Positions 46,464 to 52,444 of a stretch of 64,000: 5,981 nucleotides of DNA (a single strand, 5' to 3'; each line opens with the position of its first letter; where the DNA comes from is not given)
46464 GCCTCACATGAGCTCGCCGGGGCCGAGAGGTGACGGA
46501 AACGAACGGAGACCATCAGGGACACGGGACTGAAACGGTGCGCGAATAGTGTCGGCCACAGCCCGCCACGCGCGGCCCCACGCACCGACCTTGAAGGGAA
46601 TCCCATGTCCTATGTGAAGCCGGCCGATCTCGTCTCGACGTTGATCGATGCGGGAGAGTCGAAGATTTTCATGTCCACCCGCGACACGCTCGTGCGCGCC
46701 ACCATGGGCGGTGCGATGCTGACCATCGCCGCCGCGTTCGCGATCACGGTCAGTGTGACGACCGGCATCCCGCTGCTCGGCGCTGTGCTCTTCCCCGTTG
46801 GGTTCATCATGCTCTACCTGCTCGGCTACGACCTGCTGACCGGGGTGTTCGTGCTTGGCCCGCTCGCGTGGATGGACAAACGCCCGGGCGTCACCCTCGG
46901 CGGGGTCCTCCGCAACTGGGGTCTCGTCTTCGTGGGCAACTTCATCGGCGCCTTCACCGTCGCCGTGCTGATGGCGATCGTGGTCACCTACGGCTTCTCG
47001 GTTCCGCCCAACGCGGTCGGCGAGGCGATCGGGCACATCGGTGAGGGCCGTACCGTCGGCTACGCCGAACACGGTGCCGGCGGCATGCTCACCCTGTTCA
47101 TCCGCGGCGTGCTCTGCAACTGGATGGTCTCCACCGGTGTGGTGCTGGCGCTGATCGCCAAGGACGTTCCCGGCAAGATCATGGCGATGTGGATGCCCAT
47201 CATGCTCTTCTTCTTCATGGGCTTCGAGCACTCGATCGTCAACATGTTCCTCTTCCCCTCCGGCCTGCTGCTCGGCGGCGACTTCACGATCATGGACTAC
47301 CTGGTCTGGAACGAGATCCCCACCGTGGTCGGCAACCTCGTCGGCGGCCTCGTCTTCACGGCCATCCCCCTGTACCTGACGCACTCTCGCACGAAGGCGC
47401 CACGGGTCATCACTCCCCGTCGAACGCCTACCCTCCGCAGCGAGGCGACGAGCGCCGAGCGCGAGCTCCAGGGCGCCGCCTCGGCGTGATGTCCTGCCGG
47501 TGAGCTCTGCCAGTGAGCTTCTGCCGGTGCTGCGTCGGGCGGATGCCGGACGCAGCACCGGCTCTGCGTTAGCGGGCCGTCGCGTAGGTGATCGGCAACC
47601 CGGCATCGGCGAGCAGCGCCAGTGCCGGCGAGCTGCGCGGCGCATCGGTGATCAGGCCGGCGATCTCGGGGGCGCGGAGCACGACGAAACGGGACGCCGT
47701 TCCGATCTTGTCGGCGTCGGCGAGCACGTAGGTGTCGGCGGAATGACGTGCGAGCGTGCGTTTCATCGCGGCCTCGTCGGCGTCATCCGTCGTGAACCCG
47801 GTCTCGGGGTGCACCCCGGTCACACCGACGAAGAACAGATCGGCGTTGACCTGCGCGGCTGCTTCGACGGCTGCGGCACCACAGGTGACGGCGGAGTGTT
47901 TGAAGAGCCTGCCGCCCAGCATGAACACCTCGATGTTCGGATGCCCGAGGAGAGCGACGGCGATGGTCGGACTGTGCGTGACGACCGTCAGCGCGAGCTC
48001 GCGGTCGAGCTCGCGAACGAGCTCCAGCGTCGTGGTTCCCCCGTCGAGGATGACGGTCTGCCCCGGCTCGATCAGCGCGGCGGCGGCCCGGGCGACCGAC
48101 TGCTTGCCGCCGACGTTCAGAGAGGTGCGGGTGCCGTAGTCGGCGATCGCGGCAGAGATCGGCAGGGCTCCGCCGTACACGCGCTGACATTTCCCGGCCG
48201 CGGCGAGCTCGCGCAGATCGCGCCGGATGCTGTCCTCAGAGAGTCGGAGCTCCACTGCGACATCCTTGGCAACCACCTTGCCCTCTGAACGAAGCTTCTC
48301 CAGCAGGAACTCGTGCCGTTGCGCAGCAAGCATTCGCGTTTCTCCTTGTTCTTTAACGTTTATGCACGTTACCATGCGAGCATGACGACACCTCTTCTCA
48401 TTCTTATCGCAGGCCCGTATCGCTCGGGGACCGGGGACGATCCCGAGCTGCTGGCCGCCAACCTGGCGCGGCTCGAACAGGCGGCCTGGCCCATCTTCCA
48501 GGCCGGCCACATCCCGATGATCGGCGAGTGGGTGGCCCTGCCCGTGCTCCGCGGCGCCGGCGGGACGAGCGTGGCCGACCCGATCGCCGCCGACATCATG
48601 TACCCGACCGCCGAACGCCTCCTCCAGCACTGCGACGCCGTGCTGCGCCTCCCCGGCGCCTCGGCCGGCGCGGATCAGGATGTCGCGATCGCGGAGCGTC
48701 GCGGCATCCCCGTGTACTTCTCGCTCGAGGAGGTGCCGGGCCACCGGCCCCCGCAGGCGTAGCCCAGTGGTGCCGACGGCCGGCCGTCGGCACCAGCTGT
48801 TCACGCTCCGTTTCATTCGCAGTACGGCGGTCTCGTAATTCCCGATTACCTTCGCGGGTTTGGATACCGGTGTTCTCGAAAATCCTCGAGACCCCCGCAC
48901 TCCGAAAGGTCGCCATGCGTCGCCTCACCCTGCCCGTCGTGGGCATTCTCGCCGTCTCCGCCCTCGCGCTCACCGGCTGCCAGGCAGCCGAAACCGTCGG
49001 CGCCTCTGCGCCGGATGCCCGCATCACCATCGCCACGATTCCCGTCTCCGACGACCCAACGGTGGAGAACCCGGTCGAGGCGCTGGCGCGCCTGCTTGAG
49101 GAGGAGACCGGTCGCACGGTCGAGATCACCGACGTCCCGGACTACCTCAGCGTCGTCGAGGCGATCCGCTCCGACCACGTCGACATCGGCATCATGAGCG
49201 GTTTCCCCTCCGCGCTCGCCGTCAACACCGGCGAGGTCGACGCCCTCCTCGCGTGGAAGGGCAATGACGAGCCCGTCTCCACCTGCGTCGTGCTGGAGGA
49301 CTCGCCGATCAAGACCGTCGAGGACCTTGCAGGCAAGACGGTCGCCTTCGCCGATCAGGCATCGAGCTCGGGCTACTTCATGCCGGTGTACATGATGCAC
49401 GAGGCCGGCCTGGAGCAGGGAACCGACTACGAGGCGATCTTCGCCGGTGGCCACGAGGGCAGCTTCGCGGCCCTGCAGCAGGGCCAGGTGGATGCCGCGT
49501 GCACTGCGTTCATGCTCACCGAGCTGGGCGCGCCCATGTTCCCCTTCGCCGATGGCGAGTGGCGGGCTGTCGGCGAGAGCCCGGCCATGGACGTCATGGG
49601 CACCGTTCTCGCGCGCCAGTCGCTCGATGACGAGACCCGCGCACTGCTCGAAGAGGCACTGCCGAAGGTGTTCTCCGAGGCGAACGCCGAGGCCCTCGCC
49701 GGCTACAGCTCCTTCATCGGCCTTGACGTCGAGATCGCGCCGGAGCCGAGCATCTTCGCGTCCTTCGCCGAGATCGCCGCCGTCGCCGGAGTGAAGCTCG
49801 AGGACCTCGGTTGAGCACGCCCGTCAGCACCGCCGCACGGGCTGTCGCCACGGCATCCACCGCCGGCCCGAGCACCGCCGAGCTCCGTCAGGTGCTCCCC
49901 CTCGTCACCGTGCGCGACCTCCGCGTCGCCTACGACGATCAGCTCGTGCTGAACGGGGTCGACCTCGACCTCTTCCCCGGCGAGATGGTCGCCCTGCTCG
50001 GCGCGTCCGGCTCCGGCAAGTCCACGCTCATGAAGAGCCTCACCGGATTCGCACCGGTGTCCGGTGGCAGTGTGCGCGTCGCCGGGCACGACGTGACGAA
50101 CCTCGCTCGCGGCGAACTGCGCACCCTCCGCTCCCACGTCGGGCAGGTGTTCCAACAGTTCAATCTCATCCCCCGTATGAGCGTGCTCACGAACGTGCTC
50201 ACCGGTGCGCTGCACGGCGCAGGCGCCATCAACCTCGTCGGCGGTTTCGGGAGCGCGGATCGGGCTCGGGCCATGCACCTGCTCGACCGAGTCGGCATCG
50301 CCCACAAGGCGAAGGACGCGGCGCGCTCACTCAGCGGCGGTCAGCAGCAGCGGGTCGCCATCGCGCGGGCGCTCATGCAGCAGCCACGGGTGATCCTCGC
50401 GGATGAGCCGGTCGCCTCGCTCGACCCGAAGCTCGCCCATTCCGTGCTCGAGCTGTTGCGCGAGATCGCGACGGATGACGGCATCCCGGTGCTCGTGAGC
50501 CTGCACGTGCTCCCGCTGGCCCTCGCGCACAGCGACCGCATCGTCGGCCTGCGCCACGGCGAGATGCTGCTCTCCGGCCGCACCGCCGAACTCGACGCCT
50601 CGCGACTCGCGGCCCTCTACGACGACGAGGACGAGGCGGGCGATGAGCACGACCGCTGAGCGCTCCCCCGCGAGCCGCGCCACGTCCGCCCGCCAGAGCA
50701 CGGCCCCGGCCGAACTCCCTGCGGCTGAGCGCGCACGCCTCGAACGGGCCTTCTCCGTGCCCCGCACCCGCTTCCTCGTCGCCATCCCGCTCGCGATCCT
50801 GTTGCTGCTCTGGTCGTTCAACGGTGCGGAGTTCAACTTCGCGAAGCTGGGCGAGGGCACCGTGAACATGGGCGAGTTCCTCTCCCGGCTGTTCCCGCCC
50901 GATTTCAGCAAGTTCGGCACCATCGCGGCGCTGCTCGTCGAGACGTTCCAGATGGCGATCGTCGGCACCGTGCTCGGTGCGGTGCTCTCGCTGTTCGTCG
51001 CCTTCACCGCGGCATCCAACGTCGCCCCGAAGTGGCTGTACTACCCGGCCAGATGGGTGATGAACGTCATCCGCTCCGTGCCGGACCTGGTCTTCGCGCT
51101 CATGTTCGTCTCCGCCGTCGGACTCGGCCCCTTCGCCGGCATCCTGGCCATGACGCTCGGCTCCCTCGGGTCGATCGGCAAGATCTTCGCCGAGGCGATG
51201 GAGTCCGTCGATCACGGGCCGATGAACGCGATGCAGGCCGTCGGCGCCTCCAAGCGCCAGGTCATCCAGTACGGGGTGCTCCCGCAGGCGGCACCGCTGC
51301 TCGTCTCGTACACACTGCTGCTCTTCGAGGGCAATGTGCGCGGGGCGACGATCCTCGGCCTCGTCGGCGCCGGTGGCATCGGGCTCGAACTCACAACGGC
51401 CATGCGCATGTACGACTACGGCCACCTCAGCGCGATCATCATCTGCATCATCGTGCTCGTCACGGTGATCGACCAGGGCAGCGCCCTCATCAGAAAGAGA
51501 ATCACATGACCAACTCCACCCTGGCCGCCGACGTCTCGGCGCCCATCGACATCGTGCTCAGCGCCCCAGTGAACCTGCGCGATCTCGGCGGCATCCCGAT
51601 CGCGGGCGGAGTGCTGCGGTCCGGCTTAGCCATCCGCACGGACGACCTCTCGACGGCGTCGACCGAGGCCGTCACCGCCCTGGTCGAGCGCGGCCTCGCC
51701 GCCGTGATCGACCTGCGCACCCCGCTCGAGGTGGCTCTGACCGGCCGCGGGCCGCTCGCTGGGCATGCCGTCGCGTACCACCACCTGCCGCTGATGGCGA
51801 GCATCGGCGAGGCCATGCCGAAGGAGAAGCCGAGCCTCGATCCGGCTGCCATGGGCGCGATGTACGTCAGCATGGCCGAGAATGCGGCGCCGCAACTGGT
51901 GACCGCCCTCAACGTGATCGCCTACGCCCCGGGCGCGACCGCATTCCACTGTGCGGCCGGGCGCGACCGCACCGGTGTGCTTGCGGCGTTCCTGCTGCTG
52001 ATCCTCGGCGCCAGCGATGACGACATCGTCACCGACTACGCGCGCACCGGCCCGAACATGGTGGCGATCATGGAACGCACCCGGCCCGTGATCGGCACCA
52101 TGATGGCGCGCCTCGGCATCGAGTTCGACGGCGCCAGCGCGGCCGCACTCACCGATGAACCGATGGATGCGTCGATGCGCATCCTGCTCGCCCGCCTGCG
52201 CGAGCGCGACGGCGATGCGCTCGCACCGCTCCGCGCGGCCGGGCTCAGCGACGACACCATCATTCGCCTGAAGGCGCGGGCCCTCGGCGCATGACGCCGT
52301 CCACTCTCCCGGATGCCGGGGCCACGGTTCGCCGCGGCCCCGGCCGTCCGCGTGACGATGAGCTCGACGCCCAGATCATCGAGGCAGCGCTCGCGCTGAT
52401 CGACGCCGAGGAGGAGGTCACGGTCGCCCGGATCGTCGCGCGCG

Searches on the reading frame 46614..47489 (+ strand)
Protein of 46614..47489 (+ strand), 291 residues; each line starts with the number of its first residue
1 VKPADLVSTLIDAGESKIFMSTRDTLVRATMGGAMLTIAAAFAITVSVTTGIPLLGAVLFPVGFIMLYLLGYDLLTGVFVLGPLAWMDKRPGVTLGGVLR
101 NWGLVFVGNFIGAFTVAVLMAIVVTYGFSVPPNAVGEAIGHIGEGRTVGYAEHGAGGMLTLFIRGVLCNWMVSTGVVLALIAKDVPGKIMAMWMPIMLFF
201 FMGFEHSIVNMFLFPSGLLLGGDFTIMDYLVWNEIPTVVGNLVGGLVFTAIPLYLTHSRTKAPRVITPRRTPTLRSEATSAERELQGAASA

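Call 77: search_protein_families(library=pfam, proteins=[window:46614-47489:+], max_evalue=0.00001)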
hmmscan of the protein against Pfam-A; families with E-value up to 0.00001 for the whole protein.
window:46614-47489:+ (291 aa): 1 family
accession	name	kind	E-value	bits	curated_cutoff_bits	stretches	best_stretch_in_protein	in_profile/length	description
PF01226.23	Form_Nir_trans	-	3.1e-64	217.1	34.6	1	7-254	3-239/240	Formate/nitrite transporter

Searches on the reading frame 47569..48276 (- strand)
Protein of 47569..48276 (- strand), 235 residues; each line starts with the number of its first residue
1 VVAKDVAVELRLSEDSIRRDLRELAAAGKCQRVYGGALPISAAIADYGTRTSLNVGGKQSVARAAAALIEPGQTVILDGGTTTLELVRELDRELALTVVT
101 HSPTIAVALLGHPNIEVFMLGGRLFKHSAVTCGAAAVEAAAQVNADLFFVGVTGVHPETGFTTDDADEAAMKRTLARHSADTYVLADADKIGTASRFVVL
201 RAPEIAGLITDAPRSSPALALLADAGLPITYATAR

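Call 77: search_protein_families(library=pfam, proteins=[window:47569-48276:-], max_evalue=0.00001)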
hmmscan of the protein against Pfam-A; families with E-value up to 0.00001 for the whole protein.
window:47569-48276:- (235 aa): 2 families
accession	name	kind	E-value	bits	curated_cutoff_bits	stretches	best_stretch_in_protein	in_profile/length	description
PF00455.28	DeoRC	-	2.8e-46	157.8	31.8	1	54-211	2-159/160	DeoR C terminal sensor domain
PF08220.18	HTH_DeoR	-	5.1e-07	29.8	21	1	5-39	19-53/57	DeoR-like helix-turn-helix domain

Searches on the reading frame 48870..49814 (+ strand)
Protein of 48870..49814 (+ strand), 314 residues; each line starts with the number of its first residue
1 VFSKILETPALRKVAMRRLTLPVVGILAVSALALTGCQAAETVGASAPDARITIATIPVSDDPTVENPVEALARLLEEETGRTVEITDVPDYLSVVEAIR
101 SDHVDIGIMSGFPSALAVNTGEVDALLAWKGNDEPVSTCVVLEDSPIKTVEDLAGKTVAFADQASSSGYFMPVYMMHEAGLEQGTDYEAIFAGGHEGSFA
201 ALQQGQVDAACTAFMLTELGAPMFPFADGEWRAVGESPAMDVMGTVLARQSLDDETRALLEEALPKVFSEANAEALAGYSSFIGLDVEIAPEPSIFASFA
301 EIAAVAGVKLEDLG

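Call 77: search_protein_families(library=pfam, proteins=[window:48870-49814:+], max_evalue=0.00001)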
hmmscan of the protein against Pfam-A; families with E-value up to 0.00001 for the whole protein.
window:48870-49814:+ (314 aa): 2 families
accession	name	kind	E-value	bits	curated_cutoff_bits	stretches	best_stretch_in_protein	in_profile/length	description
PF12974.12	Phosphonate-bd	-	4e-38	131.6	27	1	54-276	1-226/242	ABC transporter, phosphonate, periplasmic substrate-binding protein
PF09084.16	NMT1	-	1e-10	42.4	20.5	1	80-215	19-149/216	NMT1/THI5 like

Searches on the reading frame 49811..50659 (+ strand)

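Call 77: search_protein_families(library=pfam, proteins=[window:49811-50659:+], max_evalue=0.00001)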
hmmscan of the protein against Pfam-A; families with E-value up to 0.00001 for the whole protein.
window:49811-50659:+ (282 aa): 2 families
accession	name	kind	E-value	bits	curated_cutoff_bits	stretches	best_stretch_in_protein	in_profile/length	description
PF00005.33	ABC_tran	-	3.1e-37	128.7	25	1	47-202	1-137/137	ABC transporter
PF13304.12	AAA_21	-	4.1e-08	34.1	27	0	170-221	234-288/304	AAA domain, putative AbiEii toxin, Type IV TA system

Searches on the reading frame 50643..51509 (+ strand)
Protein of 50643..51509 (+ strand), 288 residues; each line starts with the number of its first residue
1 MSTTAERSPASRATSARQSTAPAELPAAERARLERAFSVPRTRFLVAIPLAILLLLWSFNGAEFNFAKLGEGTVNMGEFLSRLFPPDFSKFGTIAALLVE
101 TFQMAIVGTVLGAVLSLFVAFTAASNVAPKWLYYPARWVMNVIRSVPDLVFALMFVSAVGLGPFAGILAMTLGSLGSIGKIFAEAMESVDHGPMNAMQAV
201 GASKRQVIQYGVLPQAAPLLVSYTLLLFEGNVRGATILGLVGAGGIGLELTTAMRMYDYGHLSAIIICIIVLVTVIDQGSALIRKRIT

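Call 77: search_protein_families(library=pfam, proteins=[window:50643-51509:+], max_evalue=0.00001)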
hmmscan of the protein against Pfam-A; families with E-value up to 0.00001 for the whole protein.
window:50643-51509:+ (288 aa): 1 family
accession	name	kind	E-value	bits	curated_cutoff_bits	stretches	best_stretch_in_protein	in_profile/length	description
PF00528.27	BPD_transp_1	-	2.9e-25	89.5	26.4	1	118-287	3-182/184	Binding-protein-dependent transport system inner membrane component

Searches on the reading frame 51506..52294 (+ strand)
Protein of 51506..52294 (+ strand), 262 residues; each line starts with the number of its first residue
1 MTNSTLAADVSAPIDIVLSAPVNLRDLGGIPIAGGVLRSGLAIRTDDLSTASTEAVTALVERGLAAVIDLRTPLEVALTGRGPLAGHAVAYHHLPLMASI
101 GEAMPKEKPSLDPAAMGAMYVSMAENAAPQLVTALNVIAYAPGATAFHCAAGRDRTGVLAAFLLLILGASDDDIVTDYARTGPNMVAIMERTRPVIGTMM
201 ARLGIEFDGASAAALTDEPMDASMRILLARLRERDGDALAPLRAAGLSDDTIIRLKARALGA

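Call 78: search_protein_families(library=pfam, proteins=[window:51506-52294:+], max_evalue=0.00001)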
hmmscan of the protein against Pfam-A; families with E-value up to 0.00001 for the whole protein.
window:51506-52294:+ (262 aa): 1 family
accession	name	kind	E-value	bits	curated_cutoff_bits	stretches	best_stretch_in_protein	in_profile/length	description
PF13350.11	Y_phosphatase3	-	2.7e-41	142.6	22.2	1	18-260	3-239/240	Tyrosine phosphatase family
